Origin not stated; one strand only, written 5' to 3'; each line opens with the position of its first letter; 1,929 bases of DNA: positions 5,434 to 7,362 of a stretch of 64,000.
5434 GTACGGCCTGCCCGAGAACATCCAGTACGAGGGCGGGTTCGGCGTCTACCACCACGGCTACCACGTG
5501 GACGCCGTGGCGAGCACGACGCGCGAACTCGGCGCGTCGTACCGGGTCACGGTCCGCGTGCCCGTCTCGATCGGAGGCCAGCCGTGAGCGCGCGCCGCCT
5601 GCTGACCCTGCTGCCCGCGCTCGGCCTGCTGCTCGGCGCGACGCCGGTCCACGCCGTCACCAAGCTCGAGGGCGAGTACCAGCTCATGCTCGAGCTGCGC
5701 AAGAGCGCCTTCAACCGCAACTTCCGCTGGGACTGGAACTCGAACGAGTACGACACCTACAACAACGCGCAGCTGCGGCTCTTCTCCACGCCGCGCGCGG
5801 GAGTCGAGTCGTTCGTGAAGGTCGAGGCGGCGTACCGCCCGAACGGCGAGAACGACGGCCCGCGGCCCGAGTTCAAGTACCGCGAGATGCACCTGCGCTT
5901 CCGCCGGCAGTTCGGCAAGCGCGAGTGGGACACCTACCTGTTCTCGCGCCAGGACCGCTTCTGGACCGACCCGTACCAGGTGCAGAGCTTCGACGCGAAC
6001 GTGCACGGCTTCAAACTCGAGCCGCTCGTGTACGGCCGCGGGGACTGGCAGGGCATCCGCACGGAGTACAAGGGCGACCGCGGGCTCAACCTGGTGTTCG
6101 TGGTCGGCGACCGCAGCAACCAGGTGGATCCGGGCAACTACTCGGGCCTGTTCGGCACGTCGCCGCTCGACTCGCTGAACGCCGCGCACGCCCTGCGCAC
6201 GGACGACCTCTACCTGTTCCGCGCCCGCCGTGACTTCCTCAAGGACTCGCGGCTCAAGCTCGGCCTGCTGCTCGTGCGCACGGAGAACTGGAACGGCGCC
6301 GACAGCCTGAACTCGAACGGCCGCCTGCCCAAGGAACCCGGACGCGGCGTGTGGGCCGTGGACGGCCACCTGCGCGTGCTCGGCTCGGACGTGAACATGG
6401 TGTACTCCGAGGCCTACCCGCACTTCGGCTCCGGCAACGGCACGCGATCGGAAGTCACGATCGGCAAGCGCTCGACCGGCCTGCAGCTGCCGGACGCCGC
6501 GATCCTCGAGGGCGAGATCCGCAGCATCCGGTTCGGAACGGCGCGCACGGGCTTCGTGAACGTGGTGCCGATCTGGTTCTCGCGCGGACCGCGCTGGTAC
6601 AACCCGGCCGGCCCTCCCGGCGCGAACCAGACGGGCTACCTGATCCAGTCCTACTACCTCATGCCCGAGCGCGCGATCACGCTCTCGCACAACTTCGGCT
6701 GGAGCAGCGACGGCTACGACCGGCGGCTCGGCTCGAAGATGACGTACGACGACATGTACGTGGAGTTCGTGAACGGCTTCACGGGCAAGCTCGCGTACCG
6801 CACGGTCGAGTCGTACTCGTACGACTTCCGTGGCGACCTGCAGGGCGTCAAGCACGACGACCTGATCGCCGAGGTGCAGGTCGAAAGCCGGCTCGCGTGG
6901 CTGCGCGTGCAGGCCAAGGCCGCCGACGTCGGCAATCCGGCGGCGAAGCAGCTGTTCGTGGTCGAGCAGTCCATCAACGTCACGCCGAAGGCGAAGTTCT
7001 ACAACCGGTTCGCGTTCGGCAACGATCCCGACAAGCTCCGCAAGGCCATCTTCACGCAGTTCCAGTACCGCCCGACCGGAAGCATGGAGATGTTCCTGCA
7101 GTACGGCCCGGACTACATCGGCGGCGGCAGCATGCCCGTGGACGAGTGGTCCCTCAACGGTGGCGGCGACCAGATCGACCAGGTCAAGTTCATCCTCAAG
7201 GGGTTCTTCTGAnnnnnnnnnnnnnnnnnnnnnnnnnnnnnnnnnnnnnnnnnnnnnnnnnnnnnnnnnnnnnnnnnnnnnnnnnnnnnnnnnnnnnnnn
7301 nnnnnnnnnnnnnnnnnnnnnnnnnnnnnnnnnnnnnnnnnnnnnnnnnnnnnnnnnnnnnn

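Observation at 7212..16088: CBM48-based, envelope-anchored alpha-glucan utilisation locus that does not follow the Sus (SusC/SusD) paradigm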

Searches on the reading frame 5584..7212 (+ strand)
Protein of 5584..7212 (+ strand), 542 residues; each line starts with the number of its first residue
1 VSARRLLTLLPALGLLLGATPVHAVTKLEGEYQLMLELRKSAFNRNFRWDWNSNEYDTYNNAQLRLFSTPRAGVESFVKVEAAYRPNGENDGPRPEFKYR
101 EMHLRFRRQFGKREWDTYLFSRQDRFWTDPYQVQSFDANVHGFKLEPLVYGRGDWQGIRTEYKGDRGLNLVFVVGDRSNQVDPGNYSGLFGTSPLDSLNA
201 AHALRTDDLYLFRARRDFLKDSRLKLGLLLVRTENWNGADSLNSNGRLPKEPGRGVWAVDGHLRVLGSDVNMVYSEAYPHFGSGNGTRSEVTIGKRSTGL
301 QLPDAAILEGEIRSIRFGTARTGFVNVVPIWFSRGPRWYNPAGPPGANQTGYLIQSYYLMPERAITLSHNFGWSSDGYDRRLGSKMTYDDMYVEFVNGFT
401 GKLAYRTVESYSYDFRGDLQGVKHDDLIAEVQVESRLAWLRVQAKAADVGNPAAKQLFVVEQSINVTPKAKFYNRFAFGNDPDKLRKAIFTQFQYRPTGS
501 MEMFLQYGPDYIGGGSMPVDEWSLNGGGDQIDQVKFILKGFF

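Call 7: search_protein_families(library=pfam, proteins=[window:5584-7212:+], max_evalue=0.01)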
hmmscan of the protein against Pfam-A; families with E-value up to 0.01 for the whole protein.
window:5584-7212:+ (542 aa): 0 families

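Call 10: search_protein_families(library=ncbifam, proteins=[window:5584-7212:+], max_evalue=0.1)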
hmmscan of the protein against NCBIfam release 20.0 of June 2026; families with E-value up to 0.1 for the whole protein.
window:5584-7212:+ (542 aa): 0 families

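Call 20: find_homologous_proteins(query=window:5584-7209:+, max_evalue=0.001)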
Query window:5584-7209:+ (542 aa): 136 proteins with E <= 0.001 among 8000 candidates; the best 120 are listed.
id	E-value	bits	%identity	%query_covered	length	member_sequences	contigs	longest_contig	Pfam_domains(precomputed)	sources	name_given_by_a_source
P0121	0.0e+0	1264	100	100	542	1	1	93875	-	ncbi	ncbi:MAG: hypothetical protein U0704_14230 [Candidatus Eisenbacteria bacterium]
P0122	1.9e-283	960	76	99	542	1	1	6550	-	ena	-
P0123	2.1e-282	956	76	96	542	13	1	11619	-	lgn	-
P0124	8.7e-259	878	70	96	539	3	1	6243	-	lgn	-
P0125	6.1e-238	809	67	96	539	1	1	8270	-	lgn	-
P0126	1.1e-203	696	59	99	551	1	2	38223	-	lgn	-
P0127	1.0e-172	594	53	97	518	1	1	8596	-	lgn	-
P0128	2.6e-169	583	53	99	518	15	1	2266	-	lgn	-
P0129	7.7e-169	581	53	100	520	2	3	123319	-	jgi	-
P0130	2.1e-167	577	54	98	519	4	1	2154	-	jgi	-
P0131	4.7e-167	575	53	97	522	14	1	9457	-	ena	-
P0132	9.1e-167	574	52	96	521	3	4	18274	-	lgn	-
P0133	1.4e-166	574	53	99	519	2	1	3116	-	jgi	jgi:hypothetical protein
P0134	9.2e-165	568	52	96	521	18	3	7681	-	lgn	-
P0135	3.2e-164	566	52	96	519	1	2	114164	-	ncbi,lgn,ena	-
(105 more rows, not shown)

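Call 23: search_solved_structures(query=A2, max_evalue=10)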
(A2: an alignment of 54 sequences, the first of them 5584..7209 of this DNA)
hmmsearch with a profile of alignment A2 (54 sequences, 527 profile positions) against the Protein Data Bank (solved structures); distinct sequences matched with E-value up to 10: 0.

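Call 37: predict_structure(alignment_id=A2)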
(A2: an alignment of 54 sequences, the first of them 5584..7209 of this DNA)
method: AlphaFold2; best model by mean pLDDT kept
length: 542 residues; sequences in the alignment: 54
mean_pLDDT: 82.0   pTM: 0.73
mean pLDDT of the five models: 82.0, 81.4, 81.2, 78.9, 77.4
residues with pLDDT >= 90: 217; 70-90: 221; 50-70: 65; < 50: 39
segments of 3 or more residues with pLDDT < 50: 127-152, 238-248
pLDDT, mean of each block of 10 residues (from residue 1): 70 75 86 92 82 84 93 92 75 79 94 94 60 42 37 75 93 84 63 70 77 92 91 66 45 79 88 85 64 76 86 85 90 82 65 90 86 81 92 86 95 92 95 92 94 92 96 94 87 96 95 84 73 94 94
secondary structure, 60 per line:
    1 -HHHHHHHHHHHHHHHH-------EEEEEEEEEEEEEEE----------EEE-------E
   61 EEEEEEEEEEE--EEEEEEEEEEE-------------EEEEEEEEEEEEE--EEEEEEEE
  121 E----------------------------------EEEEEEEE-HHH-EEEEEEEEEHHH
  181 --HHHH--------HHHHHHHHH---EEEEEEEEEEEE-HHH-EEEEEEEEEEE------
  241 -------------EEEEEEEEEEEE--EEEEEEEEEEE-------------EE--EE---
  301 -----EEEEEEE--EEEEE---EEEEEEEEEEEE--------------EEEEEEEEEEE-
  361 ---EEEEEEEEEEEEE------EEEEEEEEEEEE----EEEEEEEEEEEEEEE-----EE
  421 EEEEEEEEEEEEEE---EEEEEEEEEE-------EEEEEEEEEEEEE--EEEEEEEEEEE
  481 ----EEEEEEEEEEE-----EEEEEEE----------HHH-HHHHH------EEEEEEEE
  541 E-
elements in order: H2-17 E25-39 E50-52 E60-71 E74-84 E98-110 E113-121 E156-163 E169-177 H183-186 H195-203 E207-218 E224-234 E254-265 E268-278 E306-312 E315-319 E323-334 E349-359 E364-376 E383-394 E399-413 E419-434 E438-447 E455-467 E470-480 E485-495 E501-507 H522-526 E533-541
